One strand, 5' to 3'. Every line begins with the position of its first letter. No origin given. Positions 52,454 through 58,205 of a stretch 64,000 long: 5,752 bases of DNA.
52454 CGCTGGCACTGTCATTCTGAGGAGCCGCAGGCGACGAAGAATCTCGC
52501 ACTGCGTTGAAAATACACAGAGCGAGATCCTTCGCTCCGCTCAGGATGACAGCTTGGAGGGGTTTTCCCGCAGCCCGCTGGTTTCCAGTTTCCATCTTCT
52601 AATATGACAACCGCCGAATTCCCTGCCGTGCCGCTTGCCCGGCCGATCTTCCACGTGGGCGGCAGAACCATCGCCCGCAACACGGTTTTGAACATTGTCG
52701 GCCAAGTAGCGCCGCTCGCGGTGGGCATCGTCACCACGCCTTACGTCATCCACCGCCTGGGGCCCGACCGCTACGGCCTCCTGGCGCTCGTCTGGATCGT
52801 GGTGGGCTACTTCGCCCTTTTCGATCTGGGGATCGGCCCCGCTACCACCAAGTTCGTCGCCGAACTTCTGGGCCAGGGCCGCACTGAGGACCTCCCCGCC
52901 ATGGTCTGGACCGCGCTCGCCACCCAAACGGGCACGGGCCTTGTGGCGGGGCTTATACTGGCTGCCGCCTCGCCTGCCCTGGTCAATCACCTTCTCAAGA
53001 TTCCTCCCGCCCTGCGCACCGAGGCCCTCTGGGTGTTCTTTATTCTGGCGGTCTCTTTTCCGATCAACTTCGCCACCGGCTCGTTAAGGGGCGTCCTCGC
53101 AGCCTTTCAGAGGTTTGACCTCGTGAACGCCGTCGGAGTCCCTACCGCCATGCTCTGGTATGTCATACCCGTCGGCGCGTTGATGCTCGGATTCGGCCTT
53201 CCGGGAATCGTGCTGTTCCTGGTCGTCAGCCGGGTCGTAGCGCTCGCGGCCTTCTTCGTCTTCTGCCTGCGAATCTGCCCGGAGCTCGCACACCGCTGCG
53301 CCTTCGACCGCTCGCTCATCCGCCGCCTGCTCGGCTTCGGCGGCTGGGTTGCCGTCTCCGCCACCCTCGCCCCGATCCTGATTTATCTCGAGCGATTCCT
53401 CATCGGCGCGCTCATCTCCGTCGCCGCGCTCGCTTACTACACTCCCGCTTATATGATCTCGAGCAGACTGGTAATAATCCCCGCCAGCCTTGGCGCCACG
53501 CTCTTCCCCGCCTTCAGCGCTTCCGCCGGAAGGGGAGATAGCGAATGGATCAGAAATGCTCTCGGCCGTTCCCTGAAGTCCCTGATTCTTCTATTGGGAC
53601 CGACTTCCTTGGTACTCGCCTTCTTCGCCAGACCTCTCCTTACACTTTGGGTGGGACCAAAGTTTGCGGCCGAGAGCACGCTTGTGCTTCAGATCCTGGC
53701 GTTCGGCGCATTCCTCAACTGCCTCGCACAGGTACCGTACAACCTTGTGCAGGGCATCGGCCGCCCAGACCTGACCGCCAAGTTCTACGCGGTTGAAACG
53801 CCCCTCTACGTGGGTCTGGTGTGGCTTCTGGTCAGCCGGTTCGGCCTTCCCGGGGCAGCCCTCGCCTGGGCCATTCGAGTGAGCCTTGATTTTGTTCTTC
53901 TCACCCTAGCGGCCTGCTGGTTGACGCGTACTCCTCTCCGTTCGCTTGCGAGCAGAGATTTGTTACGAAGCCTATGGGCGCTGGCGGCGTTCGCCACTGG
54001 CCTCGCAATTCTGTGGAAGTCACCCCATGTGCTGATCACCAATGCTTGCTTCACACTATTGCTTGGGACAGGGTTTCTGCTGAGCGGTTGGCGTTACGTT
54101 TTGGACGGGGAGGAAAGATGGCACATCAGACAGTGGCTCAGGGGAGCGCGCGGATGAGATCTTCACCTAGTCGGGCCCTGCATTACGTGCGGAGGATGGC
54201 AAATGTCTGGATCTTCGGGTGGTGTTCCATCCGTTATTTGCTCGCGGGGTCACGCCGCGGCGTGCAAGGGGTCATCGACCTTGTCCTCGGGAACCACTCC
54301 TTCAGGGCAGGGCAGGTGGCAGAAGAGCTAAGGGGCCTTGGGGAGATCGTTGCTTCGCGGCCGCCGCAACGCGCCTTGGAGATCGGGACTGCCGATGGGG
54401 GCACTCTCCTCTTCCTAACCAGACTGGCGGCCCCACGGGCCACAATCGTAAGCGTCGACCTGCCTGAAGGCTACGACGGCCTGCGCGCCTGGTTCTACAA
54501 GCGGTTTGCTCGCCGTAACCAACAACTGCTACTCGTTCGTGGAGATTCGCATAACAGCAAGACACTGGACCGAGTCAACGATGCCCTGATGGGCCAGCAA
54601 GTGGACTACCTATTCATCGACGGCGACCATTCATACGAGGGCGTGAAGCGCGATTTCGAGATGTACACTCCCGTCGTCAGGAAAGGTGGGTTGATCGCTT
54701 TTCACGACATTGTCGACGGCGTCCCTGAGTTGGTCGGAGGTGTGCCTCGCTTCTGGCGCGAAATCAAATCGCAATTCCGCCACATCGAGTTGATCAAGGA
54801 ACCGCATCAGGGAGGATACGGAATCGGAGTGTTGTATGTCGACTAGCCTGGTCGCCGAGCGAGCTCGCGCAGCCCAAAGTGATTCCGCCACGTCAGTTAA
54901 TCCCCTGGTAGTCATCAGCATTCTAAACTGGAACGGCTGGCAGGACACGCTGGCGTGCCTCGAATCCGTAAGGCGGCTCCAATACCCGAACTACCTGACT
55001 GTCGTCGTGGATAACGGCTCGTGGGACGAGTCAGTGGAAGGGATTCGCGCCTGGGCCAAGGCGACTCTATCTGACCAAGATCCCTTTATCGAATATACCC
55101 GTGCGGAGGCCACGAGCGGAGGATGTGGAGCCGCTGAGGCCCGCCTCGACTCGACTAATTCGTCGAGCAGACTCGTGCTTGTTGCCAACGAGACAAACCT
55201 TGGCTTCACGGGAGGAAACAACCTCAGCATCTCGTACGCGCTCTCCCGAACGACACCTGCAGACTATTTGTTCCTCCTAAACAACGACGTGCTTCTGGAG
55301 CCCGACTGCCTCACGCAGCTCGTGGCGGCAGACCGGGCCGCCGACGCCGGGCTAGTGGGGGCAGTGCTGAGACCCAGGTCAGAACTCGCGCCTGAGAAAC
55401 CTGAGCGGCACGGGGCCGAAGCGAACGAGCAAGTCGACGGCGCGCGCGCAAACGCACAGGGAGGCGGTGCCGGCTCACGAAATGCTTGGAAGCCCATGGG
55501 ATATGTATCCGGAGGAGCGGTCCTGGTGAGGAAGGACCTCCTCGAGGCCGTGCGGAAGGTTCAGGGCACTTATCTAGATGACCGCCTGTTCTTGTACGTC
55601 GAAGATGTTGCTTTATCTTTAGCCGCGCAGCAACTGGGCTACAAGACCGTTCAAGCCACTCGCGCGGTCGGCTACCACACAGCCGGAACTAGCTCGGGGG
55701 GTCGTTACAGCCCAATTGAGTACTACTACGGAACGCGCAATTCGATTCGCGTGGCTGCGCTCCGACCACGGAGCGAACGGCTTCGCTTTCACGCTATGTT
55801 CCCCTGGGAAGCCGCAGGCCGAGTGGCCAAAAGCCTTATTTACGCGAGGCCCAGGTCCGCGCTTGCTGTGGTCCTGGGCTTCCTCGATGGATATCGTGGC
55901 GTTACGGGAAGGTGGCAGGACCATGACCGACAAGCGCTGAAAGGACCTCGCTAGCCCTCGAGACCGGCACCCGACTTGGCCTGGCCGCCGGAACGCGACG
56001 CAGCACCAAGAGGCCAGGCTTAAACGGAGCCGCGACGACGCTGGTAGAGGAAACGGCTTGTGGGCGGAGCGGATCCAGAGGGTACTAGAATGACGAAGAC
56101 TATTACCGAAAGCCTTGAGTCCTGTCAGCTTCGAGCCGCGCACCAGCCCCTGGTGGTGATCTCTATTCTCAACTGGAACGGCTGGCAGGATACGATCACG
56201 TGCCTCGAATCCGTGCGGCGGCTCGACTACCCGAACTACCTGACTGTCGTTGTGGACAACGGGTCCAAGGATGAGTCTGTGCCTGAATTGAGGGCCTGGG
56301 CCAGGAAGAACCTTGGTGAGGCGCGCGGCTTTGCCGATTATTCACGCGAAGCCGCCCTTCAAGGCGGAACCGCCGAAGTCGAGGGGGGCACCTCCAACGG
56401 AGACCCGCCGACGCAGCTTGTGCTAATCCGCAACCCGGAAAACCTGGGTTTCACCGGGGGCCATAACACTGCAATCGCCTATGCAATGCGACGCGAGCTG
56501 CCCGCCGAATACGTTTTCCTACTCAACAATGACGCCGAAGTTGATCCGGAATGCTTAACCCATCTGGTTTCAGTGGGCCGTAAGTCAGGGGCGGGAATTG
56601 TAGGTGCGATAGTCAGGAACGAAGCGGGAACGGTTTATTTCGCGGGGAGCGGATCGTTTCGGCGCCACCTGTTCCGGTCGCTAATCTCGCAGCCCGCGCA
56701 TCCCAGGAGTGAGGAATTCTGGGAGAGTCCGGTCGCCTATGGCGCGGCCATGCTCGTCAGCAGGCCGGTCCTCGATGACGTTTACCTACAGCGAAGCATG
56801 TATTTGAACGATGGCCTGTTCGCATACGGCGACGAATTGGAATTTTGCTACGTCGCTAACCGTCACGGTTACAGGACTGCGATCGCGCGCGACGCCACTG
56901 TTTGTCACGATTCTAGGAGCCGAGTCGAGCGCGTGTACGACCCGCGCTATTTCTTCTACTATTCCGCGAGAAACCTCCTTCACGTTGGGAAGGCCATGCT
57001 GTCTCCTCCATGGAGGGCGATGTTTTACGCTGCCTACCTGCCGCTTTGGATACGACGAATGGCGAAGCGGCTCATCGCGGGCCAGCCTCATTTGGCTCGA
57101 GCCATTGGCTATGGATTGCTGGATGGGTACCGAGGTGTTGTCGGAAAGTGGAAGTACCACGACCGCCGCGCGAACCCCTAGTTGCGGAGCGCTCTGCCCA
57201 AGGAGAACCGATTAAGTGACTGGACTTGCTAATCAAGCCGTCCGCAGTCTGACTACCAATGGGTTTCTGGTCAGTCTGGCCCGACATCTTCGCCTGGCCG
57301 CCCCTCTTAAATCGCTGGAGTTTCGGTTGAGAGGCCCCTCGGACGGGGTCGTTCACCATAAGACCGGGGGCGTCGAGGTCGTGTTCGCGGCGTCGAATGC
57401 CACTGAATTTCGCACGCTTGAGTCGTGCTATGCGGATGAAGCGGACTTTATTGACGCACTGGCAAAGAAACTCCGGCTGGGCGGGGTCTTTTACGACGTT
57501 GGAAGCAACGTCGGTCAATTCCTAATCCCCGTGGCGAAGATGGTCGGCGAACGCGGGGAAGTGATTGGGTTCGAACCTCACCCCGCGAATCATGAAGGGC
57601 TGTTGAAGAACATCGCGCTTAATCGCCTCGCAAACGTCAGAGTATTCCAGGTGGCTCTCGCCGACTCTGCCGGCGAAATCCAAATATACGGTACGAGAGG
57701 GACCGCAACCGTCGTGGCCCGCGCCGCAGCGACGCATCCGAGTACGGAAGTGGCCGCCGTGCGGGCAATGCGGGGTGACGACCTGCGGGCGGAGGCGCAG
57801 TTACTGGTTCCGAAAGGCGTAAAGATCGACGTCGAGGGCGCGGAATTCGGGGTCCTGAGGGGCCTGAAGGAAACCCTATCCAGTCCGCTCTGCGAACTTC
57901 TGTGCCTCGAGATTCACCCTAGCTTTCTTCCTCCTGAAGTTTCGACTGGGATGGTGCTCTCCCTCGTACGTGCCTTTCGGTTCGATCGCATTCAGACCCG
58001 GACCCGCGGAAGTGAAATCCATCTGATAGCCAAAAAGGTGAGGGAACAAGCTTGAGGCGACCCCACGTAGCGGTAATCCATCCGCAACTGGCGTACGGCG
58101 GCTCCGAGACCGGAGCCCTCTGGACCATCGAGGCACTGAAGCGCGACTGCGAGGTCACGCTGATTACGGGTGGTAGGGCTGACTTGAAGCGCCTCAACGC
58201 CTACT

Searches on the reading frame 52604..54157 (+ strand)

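Call 45: search_protein_families(library=pfam, proteins=[window:52604-54157:+], max_evalue=0.0001)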
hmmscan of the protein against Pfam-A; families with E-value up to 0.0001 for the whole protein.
window:52604-54157:+ (517 aa): 3 families
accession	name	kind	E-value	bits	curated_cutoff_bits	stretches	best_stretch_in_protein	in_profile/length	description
PF13440.11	Polysacc_synt_3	-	3.7e-18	66.2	23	1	52-355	6-289/293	Polysaccharide biosynthesis protein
PF01943.22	Polysacc_synt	-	3.9e-16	59.7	28.2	1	24-306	2-272/274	Polysaccharide biosynthesis protein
PF01554.23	MatE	-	1.4e-13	51.3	24.9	2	265-404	18-157/161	MatE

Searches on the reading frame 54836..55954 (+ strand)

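Call 45: search_protein_families(library=pfam, proteins=[window:54836-55954:+], max_evalue=0.0001)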
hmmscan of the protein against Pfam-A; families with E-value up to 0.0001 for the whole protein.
window:54836-55954:+ (372 aa): 1 family
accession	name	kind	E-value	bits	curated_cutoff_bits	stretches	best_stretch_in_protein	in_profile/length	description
PF00535.33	Glycos_transf_2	-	1.6e-14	54.6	23.3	2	29-99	4-69/168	Glycosyl transferase family 2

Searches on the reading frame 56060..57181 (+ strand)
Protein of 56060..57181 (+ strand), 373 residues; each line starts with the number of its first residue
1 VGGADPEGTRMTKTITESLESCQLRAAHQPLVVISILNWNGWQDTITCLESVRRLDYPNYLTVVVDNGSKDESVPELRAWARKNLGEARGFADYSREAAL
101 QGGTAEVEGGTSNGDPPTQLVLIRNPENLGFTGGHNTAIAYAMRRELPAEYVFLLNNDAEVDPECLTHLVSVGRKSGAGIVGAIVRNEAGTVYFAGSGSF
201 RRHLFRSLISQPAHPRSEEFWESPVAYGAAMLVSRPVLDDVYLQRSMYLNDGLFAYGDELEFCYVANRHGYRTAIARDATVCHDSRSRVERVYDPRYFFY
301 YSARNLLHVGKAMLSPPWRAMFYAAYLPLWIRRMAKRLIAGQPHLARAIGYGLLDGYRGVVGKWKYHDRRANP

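Call 45: search_protein_families(library=pfam, proteins=[window:56060-57181:+], max_evalue=0.0001)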
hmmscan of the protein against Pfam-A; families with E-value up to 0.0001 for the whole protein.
window:56060-57181:+ (373 aa): 2 families
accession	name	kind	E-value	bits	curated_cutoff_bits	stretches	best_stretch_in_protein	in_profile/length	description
PF00535.33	Glycos_transf_2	-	6.6e-16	59.1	23.3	2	120-240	55-166/168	Glycosyl transferase family 2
PF13641.12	Glyco_tranf_2_3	-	4.1e-09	37.2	27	1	116-289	55-217/230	Glycosyltransferase like family 2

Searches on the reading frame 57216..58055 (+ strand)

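Call 45: search_protein_families(library=pfam, proteins=[window:57216-58055:+], max_evalue=0.0001)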
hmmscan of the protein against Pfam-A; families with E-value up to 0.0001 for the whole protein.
window:57216-58055:+ (279 aa): 1 family
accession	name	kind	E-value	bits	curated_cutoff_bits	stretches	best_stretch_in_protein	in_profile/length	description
PF05050.19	Methyltransf_21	-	7.3e-15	56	22.7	1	94-237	1-152/173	Methyltransferase FkbM domain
